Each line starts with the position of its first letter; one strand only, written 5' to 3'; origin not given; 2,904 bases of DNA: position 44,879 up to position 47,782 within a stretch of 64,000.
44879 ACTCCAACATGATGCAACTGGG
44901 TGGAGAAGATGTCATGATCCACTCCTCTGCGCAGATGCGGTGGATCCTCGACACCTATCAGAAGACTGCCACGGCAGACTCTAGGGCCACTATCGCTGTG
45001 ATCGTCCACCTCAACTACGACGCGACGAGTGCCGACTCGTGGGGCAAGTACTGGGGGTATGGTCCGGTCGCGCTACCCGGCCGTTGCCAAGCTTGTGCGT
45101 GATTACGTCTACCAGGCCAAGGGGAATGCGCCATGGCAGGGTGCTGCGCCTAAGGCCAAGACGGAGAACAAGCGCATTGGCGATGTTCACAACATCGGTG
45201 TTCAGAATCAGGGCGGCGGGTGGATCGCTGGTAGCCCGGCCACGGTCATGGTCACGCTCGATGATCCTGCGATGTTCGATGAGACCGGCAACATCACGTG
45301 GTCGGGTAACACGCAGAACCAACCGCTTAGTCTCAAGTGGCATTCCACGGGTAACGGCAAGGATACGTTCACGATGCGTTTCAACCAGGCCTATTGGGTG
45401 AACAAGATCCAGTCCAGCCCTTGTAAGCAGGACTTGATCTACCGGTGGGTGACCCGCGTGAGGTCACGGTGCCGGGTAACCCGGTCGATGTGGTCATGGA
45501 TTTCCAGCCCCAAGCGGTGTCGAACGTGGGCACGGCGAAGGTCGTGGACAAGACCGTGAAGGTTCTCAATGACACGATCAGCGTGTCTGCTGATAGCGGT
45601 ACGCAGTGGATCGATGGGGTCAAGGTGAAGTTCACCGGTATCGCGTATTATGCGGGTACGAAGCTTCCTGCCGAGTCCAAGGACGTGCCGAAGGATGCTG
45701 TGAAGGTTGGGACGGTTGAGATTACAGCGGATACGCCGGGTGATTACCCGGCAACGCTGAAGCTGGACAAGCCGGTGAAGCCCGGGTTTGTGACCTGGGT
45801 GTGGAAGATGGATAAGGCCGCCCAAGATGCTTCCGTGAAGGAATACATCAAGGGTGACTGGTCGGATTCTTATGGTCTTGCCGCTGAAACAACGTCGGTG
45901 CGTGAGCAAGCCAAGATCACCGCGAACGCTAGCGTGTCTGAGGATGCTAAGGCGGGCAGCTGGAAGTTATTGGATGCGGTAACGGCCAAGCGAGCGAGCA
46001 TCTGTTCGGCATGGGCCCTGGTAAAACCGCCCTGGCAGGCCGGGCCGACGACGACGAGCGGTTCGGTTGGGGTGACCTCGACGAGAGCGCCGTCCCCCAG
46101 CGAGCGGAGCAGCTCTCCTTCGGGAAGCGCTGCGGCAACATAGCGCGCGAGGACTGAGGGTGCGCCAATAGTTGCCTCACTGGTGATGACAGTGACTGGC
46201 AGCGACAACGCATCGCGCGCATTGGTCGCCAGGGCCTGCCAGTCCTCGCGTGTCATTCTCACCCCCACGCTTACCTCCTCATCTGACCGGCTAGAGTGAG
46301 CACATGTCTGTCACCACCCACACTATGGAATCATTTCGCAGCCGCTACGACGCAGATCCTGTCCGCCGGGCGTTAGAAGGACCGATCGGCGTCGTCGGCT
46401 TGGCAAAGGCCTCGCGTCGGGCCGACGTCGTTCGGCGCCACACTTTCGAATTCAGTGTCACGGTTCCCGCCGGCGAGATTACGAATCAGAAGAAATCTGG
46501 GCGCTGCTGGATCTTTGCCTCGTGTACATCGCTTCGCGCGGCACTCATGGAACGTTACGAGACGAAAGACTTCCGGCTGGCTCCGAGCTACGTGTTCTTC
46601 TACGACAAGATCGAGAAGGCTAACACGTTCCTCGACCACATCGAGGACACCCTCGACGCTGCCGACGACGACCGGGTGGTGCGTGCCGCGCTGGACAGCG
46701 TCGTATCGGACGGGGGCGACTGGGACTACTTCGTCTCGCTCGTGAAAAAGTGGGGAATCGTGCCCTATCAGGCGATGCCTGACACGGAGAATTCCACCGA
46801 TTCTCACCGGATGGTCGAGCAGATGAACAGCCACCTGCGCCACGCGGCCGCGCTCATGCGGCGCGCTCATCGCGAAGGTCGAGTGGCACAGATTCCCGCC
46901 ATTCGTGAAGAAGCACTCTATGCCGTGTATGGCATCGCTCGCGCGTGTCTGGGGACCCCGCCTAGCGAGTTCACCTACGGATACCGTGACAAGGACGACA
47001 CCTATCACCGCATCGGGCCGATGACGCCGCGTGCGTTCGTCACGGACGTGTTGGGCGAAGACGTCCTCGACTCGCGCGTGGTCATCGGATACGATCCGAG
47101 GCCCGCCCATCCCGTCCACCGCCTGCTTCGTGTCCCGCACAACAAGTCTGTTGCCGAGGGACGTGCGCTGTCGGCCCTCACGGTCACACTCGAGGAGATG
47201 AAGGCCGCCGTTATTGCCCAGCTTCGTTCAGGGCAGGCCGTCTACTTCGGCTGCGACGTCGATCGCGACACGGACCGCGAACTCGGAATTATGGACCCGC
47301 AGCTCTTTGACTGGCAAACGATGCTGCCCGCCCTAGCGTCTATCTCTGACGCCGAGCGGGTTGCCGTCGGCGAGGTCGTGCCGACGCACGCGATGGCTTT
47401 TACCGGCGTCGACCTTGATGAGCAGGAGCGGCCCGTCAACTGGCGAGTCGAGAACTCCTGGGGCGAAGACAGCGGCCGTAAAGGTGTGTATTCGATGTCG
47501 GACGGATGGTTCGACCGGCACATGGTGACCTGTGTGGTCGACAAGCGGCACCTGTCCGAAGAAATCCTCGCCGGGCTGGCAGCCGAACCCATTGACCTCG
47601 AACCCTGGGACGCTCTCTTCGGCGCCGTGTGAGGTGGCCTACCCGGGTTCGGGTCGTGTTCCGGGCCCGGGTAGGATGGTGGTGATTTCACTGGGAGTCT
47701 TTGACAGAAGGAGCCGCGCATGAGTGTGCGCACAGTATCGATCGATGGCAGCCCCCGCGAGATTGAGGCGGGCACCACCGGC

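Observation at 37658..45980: ~8.3 kb lower-GC integrated element (int, iterons, parA, SagB cluster) inserted in the chromosome backbone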

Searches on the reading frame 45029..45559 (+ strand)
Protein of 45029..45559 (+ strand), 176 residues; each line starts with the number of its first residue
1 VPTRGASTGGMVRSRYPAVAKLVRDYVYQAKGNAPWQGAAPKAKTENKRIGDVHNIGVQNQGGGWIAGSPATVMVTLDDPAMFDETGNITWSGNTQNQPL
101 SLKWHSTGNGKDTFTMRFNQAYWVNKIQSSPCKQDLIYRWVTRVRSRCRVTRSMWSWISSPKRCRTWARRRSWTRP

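Call 6: search_protein_families(library=pfam, proteins=[window:45029-45559:+], max_evalue=0.01)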
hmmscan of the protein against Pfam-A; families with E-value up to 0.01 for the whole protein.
window:45029-45559:+ (176 aa): 0 families

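Call 7: search_protein_families(library=ncbifam, proteins=[window:45029-45559:+], max_evalue=0.01)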
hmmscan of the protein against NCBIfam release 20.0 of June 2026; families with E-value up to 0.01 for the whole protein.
window:45029-45559:+ (176 aa): 0 families

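Call 30: search_protein_families(library=pfam, proteins=[window:45029-45559:+], max_evalue=1)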
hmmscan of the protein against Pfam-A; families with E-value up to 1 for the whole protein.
window:45029-45559:+ (176 aa): 0 families
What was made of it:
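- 44593..45975 (+): Pseudogene for a surface protein with a twin-arginine (RRR) signal-like N-terminus, read in three frames. An extra G at 45053 is specific to the window. A frameshift near 45440 is shared with the sister strain. The gene is truncated where GC rises at ~45980. No Pfam hit (calls 6, 30).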

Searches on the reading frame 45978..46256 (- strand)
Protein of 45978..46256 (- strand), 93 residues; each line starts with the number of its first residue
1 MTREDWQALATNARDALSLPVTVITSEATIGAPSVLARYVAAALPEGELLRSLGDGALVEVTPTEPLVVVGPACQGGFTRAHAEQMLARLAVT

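Call 64: search_protein_representatives(protein=window:45978-46256:-)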
Query: 93 residues. Proteins with E-value up to 0.001 (for the whole library): 5; up to 1e-10: 1; up to 1e-30: 1. The best 5 are listed.
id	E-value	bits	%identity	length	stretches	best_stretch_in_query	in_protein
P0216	9.7e-47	172.7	92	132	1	1-93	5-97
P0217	4.4e-04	36.7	33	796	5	41-73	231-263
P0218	5.7e-04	36.4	27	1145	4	36-84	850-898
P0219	8.7e-04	35.8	36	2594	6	32-82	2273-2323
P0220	9.0e-04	35.7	34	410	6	10-45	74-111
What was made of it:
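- Tried and rejected: An exhaustive HMMER search found no homologue apart from a near-identical 132-aa ORF matching the one in the sister strain (call 64).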

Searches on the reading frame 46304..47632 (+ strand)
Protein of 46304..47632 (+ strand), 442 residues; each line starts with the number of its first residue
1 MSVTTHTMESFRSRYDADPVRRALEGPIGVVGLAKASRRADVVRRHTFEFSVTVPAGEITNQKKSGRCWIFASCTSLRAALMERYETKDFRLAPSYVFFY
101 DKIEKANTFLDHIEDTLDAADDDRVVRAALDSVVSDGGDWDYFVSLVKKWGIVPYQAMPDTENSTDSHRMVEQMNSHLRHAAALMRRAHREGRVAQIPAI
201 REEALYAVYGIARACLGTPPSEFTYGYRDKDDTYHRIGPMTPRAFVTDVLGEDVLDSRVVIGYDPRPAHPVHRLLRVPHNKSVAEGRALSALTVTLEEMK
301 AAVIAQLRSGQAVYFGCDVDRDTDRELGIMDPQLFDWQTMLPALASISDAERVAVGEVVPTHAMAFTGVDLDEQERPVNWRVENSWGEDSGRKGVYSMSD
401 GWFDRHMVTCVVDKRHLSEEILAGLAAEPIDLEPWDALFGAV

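Call 6: search_protein_families(library=pfam, proteins=[window:46304-47632:+], max_evalue=0.01)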
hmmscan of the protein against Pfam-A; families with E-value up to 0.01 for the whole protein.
window:46304-47632:+ (442 aa): 2 families
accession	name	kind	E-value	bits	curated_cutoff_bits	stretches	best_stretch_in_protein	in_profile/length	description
PF03051.21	Peptidase_C1_2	-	9.6e-132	440.3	22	1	3-438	2-437/438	Peptidase C1-like family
PF00112.29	Peptidase_C1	-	0.0001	22.9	20.7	0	361-401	167-205/220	Papain family cysteine protease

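Call 7: search_protein_families(library=ncbifam, proteins=[window:46304-47632:+], max_evalue=0.01)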
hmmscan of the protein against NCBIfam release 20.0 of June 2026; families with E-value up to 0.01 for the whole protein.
window:46304-47632:+ (442 aa): 0 families

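Call 11: find_related_loci(query=window:46304-47632:+, collection=genome_contigs, flank=10000)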
Query window:46304-47632:+ (442 aa) in genome_contigs; peptide patterns used: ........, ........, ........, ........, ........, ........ (x = any residue, [..] = any of these).
116 stretches matched a pattern; 21 encode a relative of the query (tblastn E <= 1e-3); 21 distinct loci.
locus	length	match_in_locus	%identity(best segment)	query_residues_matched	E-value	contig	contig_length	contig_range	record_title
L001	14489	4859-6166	40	3-438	2e-109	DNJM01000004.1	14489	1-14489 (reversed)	MAG TPA_asm: Lachnospiraceae bacterium isolate UBA9414 contig_11213, whole genome shotgun sequence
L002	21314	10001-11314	37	1-438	2e-105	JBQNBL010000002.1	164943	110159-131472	MAG: Treponema sp. isolate A34_bin.6 NODE_8_length_164943_cov_49.681493, whole genome shotgun sequence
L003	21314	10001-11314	38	1-438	6e-105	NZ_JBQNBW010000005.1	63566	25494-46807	MAG: Treponema sp. isolate A39_bin.17 NODE_25_length_63566_cov_11.023791, whole genome shotgun sequence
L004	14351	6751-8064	36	1-438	4e-104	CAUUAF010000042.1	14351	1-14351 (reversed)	MAG TPA_asm: uncultured Treponema sp. isolate ERR10228863_bin.49_MetaWRAP_v1.3_MAG genome assembly, contig: ERZ21659590.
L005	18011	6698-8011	38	1-438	1e-105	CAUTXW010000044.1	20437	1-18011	MAG TPA_asm: uncultured Treponema sp. isolate ERR10228871_bin.53_MetaWRAP_v1.3_MAG genome assembly, contig: ERZ21659627.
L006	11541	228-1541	37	1-438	2e-103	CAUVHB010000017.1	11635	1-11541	MAG TPA_asm: uncultured Treponema sp. isolate SRR23388470_bin.2_MetaWRAP_v1.3_MAG genome assembly, contig: ERZ21659810.1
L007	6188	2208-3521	37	1-438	3e-103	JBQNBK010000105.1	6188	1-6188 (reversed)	MAG: Treponema sp. isolate A34_bin.1 NODE_1991_length_6188_cov_8.258275, whole genome shotgun sequence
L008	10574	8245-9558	37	1-438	2e-103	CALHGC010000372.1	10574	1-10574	MAG TPA_asm: uncultured Treponema sp. isolate ERR589474_bin.63_CONCOCT_v1.1_MAG genome assembly, contig: ERZ772959.1533,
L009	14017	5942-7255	37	1-438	4e-103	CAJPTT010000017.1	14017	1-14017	MAG: uncultured Treponema sp. isolate SRR9217474-mag-bin.1 genome assembly, contig: SRR9217474-mag-bin.1_158, whole geno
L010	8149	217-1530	37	1-438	4e-103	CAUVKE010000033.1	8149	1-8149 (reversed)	MAG TPA_asm: uncultured Treponema sp. isolate SRR13061526_bin.12_MetaWRAP_v1.3_MAG genome assembly, contig: ERZ21659645.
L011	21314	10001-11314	37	1-438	7e-101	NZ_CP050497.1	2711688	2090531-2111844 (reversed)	Treponema vincentii strain OMZ 806 chromosome, complete genome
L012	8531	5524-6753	38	31-442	5e-89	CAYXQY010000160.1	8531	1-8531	MAG TPA_asm: uncultured Planctomycetia bacterium isolate SRP185896_co2_377 genome assembly, contig: NODE_10986_length_85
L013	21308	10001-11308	35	2-438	6e-86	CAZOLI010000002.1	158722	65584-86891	MAG TPA_asm: uncultured Planctomycetia bacterium isolate SRP185896_co1_20 genome assembly, contig: NODE_8_length_158722_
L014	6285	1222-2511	35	12-442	1e-84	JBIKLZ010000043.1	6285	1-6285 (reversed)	MAG: Chlamydiia bacterium isolate ME2014-08-29_3300036719_group5_bin126 Rohwer_bin1210_scaffold_22599_c1, whole genome s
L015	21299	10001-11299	35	1-438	9e-82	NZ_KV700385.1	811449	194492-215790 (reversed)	Actinomyces vulturis strain VUL7 Scaffold1, whole genome shotgun sequence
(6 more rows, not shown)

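Call 12: find_encoding_contigs(protein=window:46304-47632:+, flank=10000, max_places=10)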
Protein window:46304-47632:+ (442 aa): 5 contigs read that carry it; 5 places shown.
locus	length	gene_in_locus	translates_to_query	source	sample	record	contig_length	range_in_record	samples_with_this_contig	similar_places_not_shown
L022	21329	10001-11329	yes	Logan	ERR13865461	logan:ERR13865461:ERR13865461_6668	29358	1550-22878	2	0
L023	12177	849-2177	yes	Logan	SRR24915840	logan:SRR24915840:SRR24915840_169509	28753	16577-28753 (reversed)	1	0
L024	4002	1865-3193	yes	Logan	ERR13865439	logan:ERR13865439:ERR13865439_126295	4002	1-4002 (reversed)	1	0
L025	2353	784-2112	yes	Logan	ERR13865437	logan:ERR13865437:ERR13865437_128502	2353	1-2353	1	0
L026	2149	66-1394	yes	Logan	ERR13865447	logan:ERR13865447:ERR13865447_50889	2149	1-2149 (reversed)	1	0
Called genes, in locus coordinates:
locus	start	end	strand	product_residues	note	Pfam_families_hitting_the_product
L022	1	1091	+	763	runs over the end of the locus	PF00933:Glyco_hydro_3, PF01915:Glyco_hydro_3_C, PF14310:Fn3-like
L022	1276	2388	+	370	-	PF00589:Phage_integrase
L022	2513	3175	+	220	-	PF10609:ParA (faint), PF13614:AAA_31, PF01656:CbiA, PF09140:MipZ (faint), PF13614:AAA_31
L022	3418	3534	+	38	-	-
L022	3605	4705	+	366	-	-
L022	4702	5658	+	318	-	PF00881:Nitroreductase (weak)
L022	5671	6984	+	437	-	PF01554:MatE (weak)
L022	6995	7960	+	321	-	-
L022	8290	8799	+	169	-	-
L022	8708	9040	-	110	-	-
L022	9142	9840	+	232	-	-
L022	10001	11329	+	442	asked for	PF03051:Peptidase_C1_2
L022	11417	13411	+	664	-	PF07973:tRNA_SAD, PF00587:tRNA-synt_2b, PF03129:HGTP_anticodon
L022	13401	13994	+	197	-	PF04677:CwfJ_C_1 (weak), PF11969:DcpS_C (weak), PF01230:HIT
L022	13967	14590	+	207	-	PF01066:CDP-OH_P_transf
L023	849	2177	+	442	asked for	PF03051:Peptidase_C1_2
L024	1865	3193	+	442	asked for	PF03051:Peptidase_C1_2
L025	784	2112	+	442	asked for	PF03051:Peptidase_C1_2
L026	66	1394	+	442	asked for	PF03051:Peptidase_C1_2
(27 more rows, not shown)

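Call 20: find_homologous_proteins(query=window:46304-47632:+, max_evalue=1e-50)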
Query window:46304-47632:+ (442 aa): 1539 proteins with E <= 1e-50 among 8000 candidates; the best 120 are listed.
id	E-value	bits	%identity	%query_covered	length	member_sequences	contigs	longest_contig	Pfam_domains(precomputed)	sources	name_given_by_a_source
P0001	0.0e+0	1013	100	100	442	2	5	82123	PF03051.22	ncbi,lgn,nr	ncbi:MAG: C1 family peptidase [Actinomycetaceae bacterium]|nr:C1 family peptidase [Actinomycetaceae 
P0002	2.6e-159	549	55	98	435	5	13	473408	PF00112.30,PF03051.22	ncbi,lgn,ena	-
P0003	1.4e-105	372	41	99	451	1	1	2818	PF00112.30,PF03051.22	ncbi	-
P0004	2.6e-100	355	38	99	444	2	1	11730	PF00112.30,PF03051.22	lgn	-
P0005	1.3e-98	349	40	99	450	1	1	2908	PF03051.22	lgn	-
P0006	5.7e-98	347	41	98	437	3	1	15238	PF00112.30,PF03051.22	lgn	-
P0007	1.8e-96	342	40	99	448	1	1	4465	PF03051.22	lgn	-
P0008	3.9e-96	341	39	98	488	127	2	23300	PF03051.22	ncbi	-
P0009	1.1e-95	339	36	99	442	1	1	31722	PF00112.30,PF03051.22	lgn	-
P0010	1.5e-95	339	38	98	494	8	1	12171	PF00112.30,PF03051.22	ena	-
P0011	2.8e-95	338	41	98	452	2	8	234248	PF00112.30,PF03051.22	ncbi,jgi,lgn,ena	jgi:bleomycin hydrolase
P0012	1.1e-94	336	39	99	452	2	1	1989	PF00112.30,PF03051.22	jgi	jgi:bleomycin hydrolase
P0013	1.4e-94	336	37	99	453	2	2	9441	PF00112.30,PF03051.22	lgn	-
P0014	1.9e-94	335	39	99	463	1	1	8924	PF03051.22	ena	-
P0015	4.9e-94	334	39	96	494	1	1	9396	PF00112.30,PF03051.22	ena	-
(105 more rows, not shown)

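Call 22: find_encoding_contigs(protein=P0002, flank=10000, max_places=4)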
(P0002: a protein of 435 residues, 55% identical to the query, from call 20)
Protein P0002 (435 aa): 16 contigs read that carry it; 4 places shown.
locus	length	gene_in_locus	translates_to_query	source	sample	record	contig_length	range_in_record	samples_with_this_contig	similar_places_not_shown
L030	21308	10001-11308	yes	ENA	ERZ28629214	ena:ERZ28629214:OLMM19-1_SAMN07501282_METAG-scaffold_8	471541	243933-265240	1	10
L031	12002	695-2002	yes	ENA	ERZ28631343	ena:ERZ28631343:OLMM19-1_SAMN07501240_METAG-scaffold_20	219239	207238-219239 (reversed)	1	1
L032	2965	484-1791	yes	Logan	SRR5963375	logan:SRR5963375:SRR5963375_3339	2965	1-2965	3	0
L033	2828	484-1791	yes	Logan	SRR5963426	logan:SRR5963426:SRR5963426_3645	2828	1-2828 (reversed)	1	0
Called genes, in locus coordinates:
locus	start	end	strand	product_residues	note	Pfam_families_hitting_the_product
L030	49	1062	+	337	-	PF08240:ADH_N, PF16912:Glu_dehyd_C (weak), PF00107:ADH_zinc_N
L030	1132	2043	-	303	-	PF00528:BPD_transp_1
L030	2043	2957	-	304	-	PF00528:BPD_transp_1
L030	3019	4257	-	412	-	PF01547:SBP_bac_1, PF13416:SBP_bac_8, PF13343:SBP_bac_6 (faint)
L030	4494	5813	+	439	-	PF09861:Lar_N (weak)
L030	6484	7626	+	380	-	PF01041:DegT_DnrJ_EryC1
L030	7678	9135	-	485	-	PF00083:Sugar_tr, PF07690:MFS_1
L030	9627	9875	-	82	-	-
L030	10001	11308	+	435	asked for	PF03051:Peptidase_C1_2, PF00112:Peptidase_C1 (faint)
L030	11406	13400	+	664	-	PF07973:tRNA_SAD, PF00587:tRNA-synt_2b, PF03129:HGTP_anticodon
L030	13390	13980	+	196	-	PF01230:HIT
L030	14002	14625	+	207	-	PF01066:CDP-OH_P_transf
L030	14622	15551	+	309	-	PF03279:Lip_A_acyltrans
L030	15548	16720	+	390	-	PF13439:Glyco_transf_4, PF13579:Glyco_trans_4_4, PF00534:Glycos_transf_1, PF13692:Glyco_trans_1_4, PF13524:Glyco_trans_1_2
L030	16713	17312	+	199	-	-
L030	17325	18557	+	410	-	PF13367:PrsW-protease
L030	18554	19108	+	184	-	PF00293:NUDIX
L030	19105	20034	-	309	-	PF02558:ApbA, PF08546:ApbA_C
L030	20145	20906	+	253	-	PF20772:TACO1_YebC_N, PF01709:Transcrip_reg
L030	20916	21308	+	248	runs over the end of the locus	PF01925:TauE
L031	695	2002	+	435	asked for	PF03051:Peptidase_C1_2, PF00112:Peptidase_C1 (faint)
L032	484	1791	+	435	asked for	PF03051:Peptidase_C1_2, PF00112:Peptidase_C1 (faint)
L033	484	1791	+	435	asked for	PF03051:Peptidase_C1_2, PF00112:Peptidase_C1 (faint)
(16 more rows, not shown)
